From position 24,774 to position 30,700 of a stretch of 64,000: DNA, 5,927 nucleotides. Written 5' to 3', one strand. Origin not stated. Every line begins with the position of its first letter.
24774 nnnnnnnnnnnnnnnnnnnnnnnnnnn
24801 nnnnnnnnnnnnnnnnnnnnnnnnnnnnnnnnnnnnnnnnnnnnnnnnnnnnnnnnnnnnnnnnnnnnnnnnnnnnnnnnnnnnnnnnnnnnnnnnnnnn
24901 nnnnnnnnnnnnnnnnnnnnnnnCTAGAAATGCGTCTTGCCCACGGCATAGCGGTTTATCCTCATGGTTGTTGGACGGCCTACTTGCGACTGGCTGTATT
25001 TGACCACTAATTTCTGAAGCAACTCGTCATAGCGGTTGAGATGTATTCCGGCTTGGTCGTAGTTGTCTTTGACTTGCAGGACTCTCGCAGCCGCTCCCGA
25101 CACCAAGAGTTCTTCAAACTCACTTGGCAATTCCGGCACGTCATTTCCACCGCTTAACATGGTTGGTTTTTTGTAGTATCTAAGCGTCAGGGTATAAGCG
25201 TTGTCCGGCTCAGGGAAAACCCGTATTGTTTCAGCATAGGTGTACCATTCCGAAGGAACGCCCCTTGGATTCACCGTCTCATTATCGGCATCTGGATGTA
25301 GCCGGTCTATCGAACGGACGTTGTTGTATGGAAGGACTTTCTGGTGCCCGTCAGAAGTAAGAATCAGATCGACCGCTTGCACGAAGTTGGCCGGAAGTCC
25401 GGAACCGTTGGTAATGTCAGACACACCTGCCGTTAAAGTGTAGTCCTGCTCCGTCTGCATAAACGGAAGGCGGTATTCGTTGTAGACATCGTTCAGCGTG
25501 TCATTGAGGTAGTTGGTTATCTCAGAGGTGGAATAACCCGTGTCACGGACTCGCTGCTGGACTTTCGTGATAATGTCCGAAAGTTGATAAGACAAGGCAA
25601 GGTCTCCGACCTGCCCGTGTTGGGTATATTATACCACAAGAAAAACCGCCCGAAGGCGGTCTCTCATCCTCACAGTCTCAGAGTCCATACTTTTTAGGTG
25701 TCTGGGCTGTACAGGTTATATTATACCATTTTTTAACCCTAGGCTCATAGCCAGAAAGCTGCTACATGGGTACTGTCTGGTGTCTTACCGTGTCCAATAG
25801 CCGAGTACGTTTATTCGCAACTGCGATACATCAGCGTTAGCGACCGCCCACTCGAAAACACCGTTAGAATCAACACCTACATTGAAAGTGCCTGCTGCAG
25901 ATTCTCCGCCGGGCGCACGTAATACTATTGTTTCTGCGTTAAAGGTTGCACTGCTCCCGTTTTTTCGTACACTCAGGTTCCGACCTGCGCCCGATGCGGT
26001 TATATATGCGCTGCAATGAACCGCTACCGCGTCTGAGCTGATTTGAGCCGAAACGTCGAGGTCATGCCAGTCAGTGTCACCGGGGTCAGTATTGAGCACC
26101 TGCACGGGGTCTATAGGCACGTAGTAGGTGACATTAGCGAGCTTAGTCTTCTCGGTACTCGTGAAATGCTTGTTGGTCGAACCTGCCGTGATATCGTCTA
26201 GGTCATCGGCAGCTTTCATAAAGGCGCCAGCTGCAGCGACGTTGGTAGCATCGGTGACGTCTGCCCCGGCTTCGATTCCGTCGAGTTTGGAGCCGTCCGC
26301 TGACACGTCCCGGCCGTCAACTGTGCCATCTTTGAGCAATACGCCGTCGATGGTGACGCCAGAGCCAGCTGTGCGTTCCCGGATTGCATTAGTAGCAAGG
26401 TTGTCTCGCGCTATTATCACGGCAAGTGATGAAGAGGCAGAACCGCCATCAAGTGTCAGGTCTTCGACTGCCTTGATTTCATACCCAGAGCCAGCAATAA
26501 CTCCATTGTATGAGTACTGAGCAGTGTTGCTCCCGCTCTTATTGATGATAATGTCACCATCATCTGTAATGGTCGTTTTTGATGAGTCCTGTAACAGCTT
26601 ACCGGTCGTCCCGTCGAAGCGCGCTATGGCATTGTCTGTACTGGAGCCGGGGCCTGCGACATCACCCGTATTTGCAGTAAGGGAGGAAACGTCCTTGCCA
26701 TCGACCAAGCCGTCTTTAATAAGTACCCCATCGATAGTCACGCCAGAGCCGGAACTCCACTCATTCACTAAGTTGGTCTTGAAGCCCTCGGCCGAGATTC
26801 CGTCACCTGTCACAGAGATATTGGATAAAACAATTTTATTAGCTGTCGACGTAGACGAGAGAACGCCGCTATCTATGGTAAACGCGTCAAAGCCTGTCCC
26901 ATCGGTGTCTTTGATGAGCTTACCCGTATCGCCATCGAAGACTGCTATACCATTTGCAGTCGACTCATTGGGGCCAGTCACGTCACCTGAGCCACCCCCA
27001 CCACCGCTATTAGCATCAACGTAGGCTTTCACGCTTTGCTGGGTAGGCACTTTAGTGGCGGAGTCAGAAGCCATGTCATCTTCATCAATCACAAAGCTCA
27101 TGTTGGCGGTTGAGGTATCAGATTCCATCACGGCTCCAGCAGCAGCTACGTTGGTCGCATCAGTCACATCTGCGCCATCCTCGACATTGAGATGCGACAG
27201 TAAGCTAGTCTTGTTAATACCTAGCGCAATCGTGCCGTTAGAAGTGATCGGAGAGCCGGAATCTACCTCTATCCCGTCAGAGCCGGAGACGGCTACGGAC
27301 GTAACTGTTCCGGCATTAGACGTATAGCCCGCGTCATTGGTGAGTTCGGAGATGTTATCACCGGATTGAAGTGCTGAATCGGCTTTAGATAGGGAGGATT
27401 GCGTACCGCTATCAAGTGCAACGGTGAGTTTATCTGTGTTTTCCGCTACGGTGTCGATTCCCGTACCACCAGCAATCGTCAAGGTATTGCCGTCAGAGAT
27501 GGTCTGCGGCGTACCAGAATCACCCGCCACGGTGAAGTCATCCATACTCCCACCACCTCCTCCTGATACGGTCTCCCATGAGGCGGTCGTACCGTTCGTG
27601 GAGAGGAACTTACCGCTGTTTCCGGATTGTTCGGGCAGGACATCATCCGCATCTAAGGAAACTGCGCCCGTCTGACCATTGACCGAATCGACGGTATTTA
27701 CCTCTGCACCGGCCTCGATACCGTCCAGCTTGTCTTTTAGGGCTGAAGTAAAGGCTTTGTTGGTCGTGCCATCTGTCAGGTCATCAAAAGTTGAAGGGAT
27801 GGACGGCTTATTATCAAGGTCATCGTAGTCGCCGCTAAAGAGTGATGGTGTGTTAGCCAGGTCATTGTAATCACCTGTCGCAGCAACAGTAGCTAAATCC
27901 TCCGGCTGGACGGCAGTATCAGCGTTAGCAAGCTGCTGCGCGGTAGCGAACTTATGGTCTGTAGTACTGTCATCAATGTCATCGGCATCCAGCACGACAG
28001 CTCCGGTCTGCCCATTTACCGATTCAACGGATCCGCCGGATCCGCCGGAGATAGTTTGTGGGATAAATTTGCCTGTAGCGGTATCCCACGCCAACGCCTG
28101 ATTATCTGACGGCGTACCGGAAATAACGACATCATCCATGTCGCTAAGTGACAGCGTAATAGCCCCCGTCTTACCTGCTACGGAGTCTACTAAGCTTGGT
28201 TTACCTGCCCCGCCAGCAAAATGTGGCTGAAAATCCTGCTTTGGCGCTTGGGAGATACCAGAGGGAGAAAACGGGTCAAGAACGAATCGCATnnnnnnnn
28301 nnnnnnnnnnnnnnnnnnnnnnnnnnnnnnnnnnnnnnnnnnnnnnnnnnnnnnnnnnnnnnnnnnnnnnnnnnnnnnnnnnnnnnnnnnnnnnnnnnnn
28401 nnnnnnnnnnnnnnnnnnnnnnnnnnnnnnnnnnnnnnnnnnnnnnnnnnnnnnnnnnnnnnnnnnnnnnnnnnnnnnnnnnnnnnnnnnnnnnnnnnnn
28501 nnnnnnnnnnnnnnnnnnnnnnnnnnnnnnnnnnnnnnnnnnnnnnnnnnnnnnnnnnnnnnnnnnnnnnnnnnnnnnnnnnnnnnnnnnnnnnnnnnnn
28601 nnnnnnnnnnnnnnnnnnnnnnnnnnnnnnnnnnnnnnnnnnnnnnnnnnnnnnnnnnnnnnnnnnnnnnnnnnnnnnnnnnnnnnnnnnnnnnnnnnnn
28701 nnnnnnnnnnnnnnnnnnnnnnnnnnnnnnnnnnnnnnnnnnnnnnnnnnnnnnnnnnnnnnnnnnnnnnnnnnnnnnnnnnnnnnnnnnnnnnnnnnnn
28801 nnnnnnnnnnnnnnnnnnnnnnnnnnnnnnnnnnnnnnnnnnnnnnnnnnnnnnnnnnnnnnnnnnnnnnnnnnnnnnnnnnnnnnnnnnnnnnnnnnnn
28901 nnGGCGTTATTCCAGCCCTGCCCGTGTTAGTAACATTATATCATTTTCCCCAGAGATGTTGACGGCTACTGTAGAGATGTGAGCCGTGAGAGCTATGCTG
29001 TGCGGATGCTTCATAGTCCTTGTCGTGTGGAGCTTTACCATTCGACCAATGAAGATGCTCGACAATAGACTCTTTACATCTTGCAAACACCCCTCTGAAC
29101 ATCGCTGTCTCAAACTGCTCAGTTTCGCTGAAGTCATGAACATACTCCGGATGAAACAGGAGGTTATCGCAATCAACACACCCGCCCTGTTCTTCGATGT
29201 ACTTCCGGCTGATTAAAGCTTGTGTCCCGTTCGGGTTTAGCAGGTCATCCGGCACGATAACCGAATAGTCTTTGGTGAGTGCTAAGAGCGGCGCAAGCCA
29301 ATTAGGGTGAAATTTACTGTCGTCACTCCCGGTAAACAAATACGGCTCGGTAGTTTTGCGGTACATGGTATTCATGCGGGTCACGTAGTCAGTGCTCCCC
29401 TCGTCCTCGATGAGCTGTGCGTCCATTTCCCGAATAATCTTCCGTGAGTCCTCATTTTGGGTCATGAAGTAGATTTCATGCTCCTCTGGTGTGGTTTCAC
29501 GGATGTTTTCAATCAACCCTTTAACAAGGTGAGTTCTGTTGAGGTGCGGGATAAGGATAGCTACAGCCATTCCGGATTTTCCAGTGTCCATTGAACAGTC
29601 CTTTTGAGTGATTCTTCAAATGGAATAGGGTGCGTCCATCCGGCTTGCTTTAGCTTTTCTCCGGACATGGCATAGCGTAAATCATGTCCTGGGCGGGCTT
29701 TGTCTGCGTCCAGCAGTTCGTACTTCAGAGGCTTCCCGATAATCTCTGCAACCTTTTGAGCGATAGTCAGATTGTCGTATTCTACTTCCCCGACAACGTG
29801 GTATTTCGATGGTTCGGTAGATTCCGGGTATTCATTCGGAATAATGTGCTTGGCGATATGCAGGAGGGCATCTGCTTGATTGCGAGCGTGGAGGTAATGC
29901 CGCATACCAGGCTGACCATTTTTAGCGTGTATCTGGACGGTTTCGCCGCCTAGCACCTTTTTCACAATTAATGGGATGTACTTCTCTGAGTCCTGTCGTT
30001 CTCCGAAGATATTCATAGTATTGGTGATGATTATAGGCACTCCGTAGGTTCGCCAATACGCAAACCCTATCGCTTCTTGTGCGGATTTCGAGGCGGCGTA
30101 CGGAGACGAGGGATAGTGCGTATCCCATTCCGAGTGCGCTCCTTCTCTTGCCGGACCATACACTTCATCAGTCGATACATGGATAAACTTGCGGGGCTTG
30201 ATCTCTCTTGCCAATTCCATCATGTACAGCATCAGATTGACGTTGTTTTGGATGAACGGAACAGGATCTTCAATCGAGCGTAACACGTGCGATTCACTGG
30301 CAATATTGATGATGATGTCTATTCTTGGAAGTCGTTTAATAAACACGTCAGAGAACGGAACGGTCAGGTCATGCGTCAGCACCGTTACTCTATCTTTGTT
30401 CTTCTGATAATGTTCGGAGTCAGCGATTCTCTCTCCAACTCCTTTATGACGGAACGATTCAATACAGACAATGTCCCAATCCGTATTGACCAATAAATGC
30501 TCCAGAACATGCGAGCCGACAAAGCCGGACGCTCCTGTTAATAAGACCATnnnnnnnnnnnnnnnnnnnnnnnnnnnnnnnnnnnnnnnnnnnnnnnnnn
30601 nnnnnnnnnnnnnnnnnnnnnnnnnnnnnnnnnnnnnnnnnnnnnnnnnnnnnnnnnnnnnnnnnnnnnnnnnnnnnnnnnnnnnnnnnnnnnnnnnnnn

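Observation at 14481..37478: Repeated late promoter plus a conserved initial transcribed sequence: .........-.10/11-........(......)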

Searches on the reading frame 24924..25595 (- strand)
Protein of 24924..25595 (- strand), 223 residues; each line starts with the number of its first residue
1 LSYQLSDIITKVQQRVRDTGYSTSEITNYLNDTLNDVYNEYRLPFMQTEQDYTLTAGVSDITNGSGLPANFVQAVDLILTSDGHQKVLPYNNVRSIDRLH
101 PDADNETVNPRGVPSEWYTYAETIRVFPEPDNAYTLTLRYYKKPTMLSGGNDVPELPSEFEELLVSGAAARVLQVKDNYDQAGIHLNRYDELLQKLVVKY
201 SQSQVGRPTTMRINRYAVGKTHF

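Call 7: search_protein_families(library=phrogs, proteins=[window:24924-25595:-])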
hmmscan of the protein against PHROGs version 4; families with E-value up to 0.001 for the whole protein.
window:24924-25595:- (223 aa): 5 families
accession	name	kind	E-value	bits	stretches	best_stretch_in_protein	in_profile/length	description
phrog_10775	-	tail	7e-16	59.6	1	26-206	37-227/237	tail protein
phrog_399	-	head and packaging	1.3e-10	42.3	1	4-195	3-199/220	structural protein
phrog_2941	-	head and packaging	4.3e-08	34.1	1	6-206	7-197/208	virion structural protein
phrog_16680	-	unknown function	3e-07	31.6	1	135-209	98-172/190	-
phrog_437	-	head and packaging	0.00018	22.2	1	117-216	103-202/203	virion structural protein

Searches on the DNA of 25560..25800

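Call 79: search_rna_families(source=window, start=25560, end=25800, threshold=evalue, max_evalue=1)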
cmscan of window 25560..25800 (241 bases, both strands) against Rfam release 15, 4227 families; matches with E-value up to 1: 0.
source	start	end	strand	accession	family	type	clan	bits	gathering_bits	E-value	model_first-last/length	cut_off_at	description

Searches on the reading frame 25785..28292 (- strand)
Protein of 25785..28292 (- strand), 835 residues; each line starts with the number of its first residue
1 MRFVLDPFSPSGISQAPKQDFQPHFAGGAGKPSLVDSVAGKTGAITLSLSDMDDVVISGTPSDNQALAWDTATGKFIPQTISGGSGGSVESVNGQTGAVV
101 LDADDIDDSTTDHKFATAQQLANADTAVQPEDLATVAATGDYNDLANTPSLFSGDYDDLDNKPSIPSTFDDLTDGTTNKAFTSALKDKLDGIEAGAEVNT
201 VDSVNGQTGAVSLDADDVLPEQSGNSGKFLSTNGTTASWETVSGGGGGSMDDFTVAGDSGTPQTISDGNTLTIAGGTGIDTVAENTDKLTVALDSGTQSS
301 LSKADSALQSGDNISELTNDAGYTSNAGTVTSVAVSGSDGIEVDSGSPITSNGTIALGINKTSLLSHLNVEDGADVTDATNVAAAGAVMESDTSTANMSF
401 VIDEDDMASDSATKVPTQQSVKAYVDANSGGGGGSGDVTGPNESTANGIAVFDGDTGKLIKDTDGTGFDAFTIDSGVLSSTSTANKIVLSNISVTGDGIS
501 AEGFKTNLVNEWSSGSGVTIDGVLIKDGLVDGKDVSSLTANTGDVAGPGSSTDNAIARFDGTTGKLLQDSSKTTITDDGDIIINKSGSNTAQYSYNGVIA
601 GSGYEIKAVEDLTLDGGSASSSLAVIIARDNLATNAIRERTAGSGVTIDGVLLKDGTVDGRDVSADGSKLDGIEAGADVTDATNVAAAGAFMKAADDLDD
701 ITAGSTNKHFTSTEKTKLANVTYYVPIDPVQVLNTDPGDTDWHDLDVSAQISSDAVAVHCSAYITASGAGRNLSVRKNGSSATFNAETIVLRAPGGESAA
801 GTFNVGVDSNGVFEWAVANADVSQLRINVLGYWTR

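Call 7: search_protein_families(library=phrogs, proteins=[window:25785-28292:-])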
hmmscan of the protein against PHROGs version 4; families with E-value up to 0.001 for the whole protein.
window:25785-28292:- (835 aa): 2 families
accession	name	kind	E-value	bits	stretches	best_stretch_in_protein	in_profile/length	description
phrog_6813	-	unknown function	6.9e-22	78.5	1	368-433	148-213/907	-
phrog_28171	-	unknown function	1.3e-07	31.6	1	180-244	45-106/476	-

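Call 65: search_protein_families(library=pfam, max_evalue=0.01, proteins=[window:25785-28292:-])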
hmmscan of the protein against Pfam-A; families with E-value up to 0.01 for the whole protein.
window:25785-28292:- (835 aa): 0 families

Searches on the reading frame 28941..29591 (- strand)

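Call 65: search_protein_families(library=pfam, max_evalue=0.01, proteins=[window:28941-29591:-])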
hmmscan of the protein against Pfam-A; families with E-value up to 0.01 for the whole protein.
window:28941-29591:- (216 aa): 1 family
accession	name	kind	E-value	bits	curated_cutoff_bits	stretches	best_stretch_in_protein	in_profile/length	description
PF00535.33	Glycos_transf_2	-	4.9e-06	27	23.3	1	12-109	2-106/168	Glycosyl transferase family 2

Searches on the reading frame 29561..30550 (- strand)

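Call 65: search_protein_families(library=pfam, max_evalue=0.01, proteins=[window:29561-30550:-])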
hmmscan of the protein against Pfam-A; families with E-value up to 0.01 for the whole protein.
window:29561-30550:- (329 aa): 7 families
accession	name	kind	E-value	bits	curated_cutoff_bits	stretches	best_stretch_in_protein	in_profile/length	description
PF16363.11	GDP_Man_Dehyd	-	5.5e-46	158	27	1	3-317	1-331/332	GDP-mannose 4,6 dehydratase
PF01370.27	Epimerase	-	2e-42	145.7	20.9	1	2-235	1-227/240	NAD dependent epimerase/dehydratase family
PF07993.18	NAD_binding_4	-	9.8e-14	51.6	20.1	1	4-185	1-211/258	Male sterility protein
PF04321.23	RmlD_sub_bind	-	1.7e-12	47.5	27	1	2-320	3-283/287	RmlD substrate binding domain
PF02719.21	Polysacc_synt_2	-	1e-06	28.6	20.2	1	2-133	1-134/293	Polysaccharide biosynthesis protein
PF01073.25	3Beta_HSD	-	1.4e-05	24.7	22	1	4-160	2-155/280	3-beta hydroxysteroid dehydrogenase/isomerase family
PF13460.12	NAD_binding_10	-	0.005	17.2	27.2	0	6-160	1-129/184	NAD(P)H-binding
